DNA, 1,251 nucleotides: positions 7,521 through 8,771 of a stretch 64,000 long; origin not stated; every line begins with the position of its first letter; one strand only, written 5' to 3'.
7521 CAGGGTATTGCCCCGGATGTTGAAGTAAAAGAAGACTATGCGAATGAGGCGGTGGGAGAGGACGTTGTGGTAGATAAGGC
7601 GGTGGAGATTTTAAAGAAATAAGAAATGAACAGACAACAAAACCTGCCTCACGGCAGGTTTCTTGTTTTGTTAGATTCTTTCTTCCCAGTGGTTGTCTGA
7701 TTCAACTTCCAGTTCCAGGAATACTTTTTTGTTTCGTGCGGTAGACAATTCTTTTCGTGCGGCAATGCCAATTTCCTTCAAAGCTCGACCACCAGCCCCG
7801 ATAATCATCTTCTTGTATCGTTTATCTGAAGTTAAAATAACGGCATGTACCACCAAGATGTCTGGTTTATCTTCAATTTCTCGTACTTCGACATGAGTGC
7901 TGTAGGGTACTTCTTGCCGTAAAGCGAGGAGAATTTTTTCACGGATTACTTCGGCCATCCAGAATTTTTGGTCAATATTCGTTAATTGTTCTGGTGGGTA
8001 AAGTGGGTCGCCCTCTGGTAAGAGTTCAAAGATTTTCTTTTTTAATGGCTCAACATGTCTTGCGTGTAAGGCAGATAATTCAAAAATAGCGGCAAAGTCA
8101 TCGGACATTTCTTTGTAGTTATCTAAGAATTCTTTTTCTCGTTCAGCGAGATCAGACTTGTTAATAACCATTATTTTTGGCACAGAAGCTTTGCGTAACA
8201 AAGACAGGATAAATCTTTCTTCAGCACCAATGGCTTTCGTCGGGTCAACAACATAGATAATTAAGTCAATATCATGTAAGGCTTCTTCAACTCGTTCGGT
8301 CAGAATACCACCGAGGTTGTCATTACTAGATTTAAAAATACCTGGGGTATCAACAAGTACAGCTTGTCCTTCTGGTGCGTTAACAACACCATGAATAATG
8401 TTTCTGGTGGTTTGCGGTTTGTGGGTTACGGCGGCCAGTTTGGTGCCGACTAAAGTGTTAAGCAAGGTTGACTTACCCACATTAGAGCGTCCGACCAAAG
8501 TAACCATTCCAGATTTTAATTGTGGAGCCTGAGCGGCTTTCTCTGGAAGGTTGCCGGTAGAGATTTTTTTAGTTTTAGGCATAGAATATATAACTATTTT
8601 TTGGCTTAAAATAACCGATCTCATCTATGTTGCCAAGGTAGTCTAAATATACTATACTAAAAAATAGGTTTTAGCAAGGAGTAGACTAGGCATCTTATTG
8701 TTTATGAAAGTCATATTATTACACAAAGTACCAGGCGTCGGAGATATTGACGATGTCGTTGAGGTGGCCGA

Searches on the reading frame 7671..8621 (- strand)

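Call 71: search_protein_families(library=pfam, proteins=[window:7671-8621:-], max_evalue=0.001)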
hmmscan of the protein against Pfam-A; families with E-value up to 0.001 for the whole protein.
window:7671-8621:- (316 aa): 10 families
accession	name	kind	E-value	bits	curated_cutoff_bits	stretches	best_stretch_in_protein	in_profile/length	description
PF01926.29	MMR_HSR1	-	2.7e-25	89.1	21.9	1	40-155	2-113/113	50S ribosome-binding GTPase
PF02421.24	FeoB_N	-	6.6e-14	52.1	27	1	40-197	3-156/156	Ferrous iron transport protein B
PF07650.23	KH_2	-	1.4e-11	44.5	22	1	237-312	1-77/78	KH domain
PF00350.29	Dynamin_N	-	1.5e-11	45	27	1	85-155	101-167/168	Dynamin family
PF03193.22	RsgA_GTPase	-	1.8e-11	44.6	30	1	30-95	99-168/174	RsgA GTPase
PF00009.33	GTP_EFTU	-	1.6e-09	38.1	26.5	1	108-202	83-187/188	Elongation factor Tu GTP binding domain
PF04548.22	AIG1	-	2e-08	34.2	27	1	40-148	3-116/212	AIG1 family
PF10662.15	PduV-EutP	-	0.00013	22.3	21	1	40-197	4-141/143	Ethanolamine utilisation - propanediol utilisation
PF00071.28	Ras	-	0.00015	21.8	21.6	1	40-194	2-153/162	Ras family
PF03029.23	ATP_bind_1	-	0.00059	20.1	27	0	83-203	89-209/240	Conserved hypothetical ATP binding protein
